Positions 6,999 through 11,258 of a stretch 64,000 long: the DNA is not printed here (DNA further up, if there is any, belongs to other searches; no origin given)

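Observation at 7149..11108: Orphan Pls/PosA-type membrane NRPS: a predicted homopoly(amino acid) synthetase with no assignable product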

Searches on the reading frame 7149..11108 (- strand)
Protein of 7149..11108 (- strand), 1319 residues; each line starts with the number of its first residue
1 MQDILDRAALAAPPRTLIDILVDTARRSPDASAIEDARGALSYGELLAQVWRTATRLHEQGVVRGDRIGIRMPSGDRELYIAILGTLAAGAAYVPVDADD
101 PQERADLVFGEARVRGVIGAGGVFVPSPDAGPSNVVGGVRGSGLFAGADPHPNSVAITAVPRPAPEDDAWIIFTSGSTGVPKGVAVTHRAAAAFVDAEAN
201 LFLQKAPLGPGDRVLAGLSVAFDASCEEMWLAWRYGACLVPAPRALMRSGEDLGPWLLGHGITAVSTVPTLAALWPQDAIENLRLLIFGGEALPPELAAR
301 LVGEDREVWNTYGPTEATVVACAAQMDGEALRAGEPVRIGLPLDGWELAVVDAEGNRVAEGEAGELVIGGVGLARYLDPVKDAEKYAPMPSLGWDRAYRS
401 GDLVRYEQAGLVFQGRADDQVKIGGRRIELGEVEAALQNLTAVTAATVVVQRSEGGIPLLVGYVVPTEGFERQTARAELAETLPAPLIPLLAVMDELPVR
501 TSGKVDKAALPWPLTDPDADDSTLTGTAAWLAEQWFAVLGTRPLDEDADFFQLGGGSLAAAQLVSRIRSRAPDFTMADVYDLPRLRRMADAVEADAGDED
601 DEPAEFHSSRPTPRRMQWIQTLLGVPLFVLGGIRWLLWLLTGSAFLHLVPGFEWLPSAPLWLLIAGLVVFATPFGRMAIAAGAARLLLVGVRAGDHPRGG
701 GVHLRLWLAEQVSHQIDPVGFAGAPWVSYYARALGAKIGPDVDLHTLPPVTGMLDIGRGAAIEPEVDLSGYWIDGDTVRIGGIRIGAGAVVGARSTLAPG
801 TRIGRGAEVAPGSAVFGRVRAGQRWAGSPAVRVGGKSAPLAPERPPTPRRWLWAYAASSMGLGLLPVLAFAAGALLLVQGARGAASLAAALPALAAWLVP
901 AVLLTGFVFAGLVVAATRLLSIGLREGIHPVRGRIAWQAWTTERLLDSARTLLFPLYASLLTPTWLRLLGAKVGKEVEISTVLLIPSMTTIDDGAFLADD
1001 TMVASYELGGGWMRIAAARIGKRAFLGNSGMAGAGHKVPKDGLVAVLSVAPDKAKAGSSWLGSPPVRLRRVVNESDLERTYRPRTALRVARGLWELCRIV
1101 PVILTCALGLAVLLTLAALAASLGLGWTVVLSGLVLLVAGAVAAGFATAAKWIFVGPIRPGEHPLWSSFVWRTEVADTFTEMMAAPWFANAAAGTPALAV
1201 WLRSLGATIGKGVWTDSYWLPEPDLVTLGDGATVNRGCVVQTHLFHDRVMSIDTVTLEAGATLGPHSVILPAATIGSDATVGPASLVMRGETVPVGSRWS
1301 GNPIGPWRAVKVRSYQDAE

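Call 5: search_protein_families(library=pfam, proteins=[window:7149-11108:-], max_evalue=0.01)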
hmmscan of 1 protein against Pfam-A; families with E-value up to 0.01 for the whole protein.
window:7149-11108:- (1319 aa): 5 families
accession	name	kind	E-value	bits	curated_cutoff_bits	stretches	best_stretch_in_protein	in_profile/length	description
PF00501.34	AMP-binding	-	5e-63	213.6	29.9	1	23-375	3-381/384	AMP-binding enzyme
PF00132.30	Hexapep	-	1.3e-13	50.4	27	2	782-815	1-34/36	Bacterial transferase hexapeptide (six repeats)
PF00550.31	PP-binding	-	1.7e-09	38.3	20.8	1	530-592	2-67/67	Phosphopantetheine attachment site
PF14602.12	Hexapep_2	-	0.00058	20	27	0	783-815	2-32/34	Hexapeptide repeat of succinyl-transferase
PF13193.12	AMP-binding_C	-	0.0007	20.9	24.5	1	432-504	1-76/76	AMP-binding enzyme C-terminal domain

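Call 6: search_protein_families(library=ncbifam, proteins=[window:7149-11108:-], max_evalue=0.01)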
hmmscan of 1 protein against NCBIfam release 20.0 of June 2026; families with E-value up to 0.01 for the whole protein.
window:7149-11108:- (1319 aa): 110 families (the best 25 are shown)
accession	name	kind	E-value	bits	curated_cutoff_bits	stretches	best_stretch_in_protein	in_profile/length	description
TIGR02353.1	NRPS_term_dom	equivalog_domain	1.8e-220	733.9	423.1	1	619-1304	2-695/695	Pls/PosA family non-ribosomal peptide synthetase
TIGR01733.1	AA-adenyl-dom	subfamily_domain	1.5e-101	340.2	317.4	1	42-448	1-409/409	amino acid adenylation domain-containing protein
NF038078.1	NRPS_MxcG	equivalog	4.6e-88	295.9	2300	1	3-597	444-1046/1442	myxochelin non-ribosomal peptide synthetase MxcG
NF004282.0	PRK05691.1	subfamily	9.4e-77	257.5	4090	1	7-594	1123-1707/4334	non-ribosomal peptide synthase/polyketide synthase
NF007605.2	PRK10252.1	equivalog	9.8e-70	235.3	2400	1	6-594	445-1043/1292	enterobactin non-ribosomal peptide synthetase EntF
NF047350.1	aureusi_NRPS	equivalog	1.9e-67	227.4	2500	1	15-594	1434-1992/2373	aureusimine non-ribosomal peptide synthetase AusA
NF041803.1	NRPS_SolG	exception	1.7e-65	221.2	2200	1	23-590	569-1153/1163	solanimycin non-ribosomal peptide synthetase SolG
TIGR01734.1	D-ala-DACP-lig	equivalog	1.1e-57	195.7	559.85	1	17-510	2-498/504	D-alanine--poly(phosphoribitol) ligase subunit DltA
NF003417.0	PRK04813.1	subfamily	1.8e-56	191.8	476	1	17-510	5-499/505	D-alanine--poly(phosphoribitol) ligase subunit DltA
TIGR03098.1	ligase_PEP_1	hypoth_equivalog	6.2e-48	163.5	592.35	2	162-510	159-514/517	acyl-CoA ligase (AMP-forming), exosortase A system-associated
NF004837.0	PRK06187.1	subfamily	7e-41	140.1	476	2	161-511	165-519/531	long-chain-fatty-acid--CoA ligase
TIGR03443.1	alpha_am_amid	equivalog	3.5e-34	117.4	1030.1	2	394-469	676-752/1390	L-aminoadipate-semialdehyde dehydrogenase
NF005714.0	PRK07529.1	subfamily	8.5e-30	103.7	632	2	162-511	214-573/640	acyl-CoA synthetase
NF004822.0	PRK06178.1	equivalog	1.6e-28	99.7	782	2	312-510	364-563/571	acyl-CoA synthetase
NF006182.0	PRK08316.1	subfamily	3.1e-28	98.6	663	2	280-508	285-511/523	fatty acyl-CoA synthetase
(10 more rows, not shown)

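Call 8: search_solved_structures(query=window:7149-11108:-, max_evalue=0.001)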
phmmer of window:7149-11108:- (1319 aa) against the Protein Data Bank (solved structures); distinct sequences matched with E-value up to 0.001: 164 (the best 60 are shown).
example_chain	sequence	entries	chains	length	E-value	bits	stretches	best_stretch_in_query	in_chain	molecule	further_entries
7wew_A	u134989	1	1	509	2.1e-173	582.2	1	4-515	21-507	Epsilon-poly-L-lysine synthase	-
6mfz_A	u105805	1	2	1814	6.3e-117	395.1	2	8-589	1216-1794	Linear gramicidin synthase subunit A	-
9be3_A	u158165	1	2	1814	4.3e-116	392.3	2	8-589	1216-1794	Linear gramicidin synthase subunit A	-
9meh_A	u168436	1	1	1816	4.3e-116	392.3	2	8-589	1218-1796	Linear gramicidin synthase subunit A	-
9be4_A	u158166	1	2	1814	1.7e-115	390.3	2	8-589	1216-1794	Linear gramicidin synthase subunit A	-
6mfy_A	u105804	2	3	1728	1.3e-109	370.8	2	8-513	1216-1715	Linear gramicidin synthase subunit A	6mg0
8xjz_C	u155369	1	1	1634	1.2e-102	347.8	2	11-594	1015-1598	Peptide synthetase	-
5u89_A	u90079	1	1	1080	6.6e-66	226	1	12-591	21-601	Amino acid adenylation domain protein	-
5ja1_A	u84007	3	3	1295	4.3e-63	216.7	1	10-595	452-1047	Enterobactin synthase component F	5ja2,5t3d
9bfd_A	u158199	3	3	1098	2e-62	214.5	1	15-595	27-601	Tyrocidine synthase 1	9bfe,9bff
8www_A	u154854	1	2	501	2e-59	204.5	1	17-513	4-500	Carrier domain-containing protein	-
7ly4_E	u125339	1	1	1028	2.2e-59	204.4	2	160-594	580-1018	BmdB, bacillamide NRPS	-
7ly7_A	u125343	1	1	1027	2.2e-59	204.4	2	160-594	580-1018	BmdB, Bacillamide NRPS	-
8jbr_A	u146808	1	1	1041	8.1e-59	202.5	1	19-591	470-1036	McyA protein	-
2vsq_A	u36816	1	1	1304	5.9e-58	199.7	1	23-585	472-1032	SURFACTIN SYNTHETASE SUBUNIT 3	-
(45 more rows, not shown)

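Call 13: find_homologous_proteins(query=window:7149-11108:-, max_evalue=1e-10)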
Query window:7149-11108:- (1319 aa): 7994 proteins with E <= 1e-10 among 8000 candidates; the best 120 are listed.
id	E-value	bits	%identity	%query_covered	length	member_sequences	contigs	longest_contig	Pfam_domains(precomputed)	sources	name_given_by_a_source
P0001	0.0e+0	2722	93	100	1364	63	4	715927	PF00550.32,PF00132.31,PF00501.35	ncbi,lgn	-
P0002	0.0e+0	2601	89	100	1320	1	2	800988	PF00550.32,PF00132.31,PF00501.35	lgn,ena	-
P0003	0.0e+0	2460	84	100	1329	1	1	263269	PF00550.32,PF00132.31,PF00501.35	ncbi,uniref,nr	ncbi:non-ribosomal peptide synthetase-like protein [Microbacterium resistens]|uniref:Non-ribosomal p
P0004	0.0e+0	2358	82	100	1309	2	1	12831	PF00550.32,PF00132.31,PF00501.35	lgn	-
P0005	0.0e+0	2356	81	100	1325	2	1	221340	PF00550.32,PF00132.31,PF00501.35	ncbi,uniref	ncbi:Pls/PosA family non-ribosomal peptide synthetase [Microbacterium rhizophilus]|uniref:Pls/PosA f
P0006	0.0e+0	2349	81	100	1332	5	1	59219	PF00550.32,PF00132.31,PF00501.35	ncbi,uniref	ncbi:Pls/PosA family non-ribosomal peptide synthetase [Microbacterium paludicola]|uniref:Pls/PosA fa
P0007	0.0e+0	2342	80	100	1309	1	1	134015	PF00550.32,PF00132.31,PF00501.35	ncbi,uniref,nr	ncbi:Pls/PosA family non-ribosomal peptide synthetase [Microbacterium sp. 2FI]|uniref:Pls/PosA famil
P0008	0.0e+0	2338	81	100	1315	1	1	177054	PF00550.32,PF00132.31,PF00501.35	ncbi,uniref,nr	ncbi:Pls/PosA family non-ribosomal peptide synthetase [Microbacterium album]|uniref:Amino acid adeny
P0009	0.0e+0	2334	79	100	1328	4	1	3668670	PF00550.32,PF00132.31,PF00501.35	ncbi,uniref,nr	ncbi:Pls/PosA family non-ribosomal peptide synthetase [Microbacterium pygmaeum]|uniref:Carrier domai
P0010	0.0e+0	2327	80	100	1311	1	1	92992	PF00550.32,PF00132.31,PF00501.35,PF13193.13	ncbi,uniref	ncbi:Pls/PosA family non-ribosomal peptide synthetase [Microbacterium sp. P02]|uniref:Pls/PosA famil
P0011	0.0e+0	2327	81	100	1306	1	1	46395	PF00550.32,PF00132.31,PF00501.35,PF13193.13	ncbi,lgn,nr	ncbi:amino acid adenylation domain-containing protein [Planococcus sp. APC 4015]|nr:amino acid adeny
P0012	0.0e+0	2325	80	100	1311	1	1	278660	PF00550.32,PF00132.31,PF00501.35,PF13193.13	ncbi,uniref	ncbi:Pls/PosA family non-ribosomal peptide synthetase [Microbacterium sp. P03]|uniref:Pls/PosA famil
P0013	0.0e+0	2324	81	100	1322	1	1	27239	PF00550.32,PF00132.31,PF00501.35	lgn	-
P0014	0.0e+0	2321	80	100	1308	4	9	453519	PF00550.32,PF14602.13,PF00132.31,PF00501.35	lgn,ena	-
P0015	0.0e+0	2320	79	100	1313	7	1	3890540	PF00550.32,PF00132.31,PF00501.35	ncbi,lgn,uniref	ncbi:Pls/PosA family non-ribosomal peptide synthetase [Microbacterium sp. LWH12-1.2]|uniref:Pls/PosA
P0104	0.0e+0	2166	76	100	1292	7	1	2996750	PF00550.32,PF14602.13,PF00132.31,PF00501.35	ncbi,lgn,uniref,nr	ncbi:Surfactin synthase subunit 1 [Microbacterium oleivorans]|uniref:Pls/PosA family non-ribosomal p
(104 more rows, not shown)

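Call 31: find_encoding_contigs(protein=P0009, flank=10000, max_places=2)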
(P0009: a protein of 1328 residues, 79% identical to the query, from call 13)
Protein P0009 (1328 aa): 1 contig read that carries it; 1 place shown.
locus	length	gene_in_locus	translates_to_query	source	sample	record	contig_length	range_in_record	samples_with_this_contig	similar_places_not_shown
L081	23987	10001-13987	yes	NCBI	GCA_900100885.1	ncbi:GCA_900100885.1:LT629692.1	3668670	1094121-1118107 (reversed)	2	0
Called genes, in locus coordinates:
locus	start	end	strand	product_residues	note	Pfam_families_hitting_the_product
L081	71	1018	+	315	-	PF08279:HTH_11, PF13280:WYL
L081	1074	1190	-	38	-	-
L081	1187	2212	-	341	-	PF02720:DUF222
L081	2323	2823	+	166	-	PF00583:Acetyltransf_1, PF13673:Acetyltransf_10, PF13508:Acetyltransf_7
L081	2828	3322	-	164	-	PF12802:MarR_2, PF01047:MarR (weak), PF13463:HTH_27 (faint)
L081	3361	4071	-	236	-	PF00535:Glycos_transf_2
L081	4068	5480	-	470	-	PF02585:PIG-L, PF05401:NodS, PF13489:Methyltransf_23 (weak), PF08241:Methyltransf_11, PF08242:Methyltransf_12, PF13649:Methyltransf_25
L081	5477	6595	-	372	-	PF02770:Acyl-CoA_dh_M (weak)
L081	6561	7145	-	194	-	PF00210:Ferritin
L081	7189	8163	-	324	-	PF00296:Bac_luciferase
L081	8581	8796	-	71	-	-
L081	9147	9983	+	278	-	-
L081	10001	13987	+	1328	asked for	PF00501:AMP-binding, PF00550:PP-binding, PF00132:Hexapep (weak)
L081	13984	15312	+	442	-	PF17900:Peptidase_M1_N, PF01433:Peptidase_M1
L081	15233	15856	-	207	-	-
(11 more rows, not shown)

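Call 32: find_encoding_contigs(protein=P0001, flank=10000, max_places=3)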
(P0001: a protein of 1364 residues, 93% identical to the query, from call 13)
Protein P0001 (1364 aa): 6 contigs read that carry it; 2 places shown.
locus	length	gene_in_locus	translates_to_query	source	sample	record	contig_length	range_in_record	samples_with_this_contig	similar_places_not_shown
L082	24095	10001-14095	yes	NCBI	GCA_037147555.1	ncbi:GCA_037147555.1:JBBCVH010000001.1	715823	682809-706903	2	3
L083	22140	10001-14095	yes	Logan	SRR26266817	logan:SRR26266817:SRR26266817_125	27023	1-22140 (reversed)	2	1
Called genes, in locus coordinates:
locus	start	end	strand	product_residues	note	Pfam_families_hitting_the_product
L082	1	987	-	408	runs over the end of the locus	PF07690:MFS_1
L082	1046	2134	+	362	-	PF00356:LacI, PF00532:Peripla_BP_1, PF13407:Peripla_BP_4, PF13377:Peripla_BP_3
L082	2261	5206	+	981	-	PF00662:Proton_antipo_N (weak), PF00361:Proton_antipo_M, PF13244:MbhD, PF20501:MbhE, PF04039:MnhB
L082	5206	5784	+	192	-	PF00420:Oxidored_q2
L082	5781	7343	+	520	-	PF00361:Proton_antipo_M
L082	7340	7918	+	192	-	PF01899:MNHE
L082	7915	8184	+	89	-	PF04066:MrpF_PhaF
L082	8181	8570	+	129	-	PF03334:PhaG_MnhG_YufB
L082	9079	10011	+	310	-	PF13338:AbiEi_4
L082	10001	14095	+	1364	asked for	PF00501:AMP-binding, PF00550:PP-binding, PF00132:Hexapep (faint)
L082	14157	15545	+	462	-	PF17900:Peptidase_M1_N, PF01433:Peptidase_M1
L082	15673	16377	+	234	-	PF00583:Acetyltransf_1 (weak), PF13508:Acetyltransf_7, PF13673:Acetyltransf_10 (weak)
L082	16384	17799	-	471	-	PF00083:Sugar_tr, PF07690:MFS_1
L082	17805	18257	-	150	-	PF01047:MarR, PF12802:MarR_2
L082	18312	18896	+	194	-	PF00857:Isochorismatase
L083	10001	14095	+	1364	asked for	PF00501:AMP-binding, PF00550:PP-binding, PF00132:Hexapep (faint)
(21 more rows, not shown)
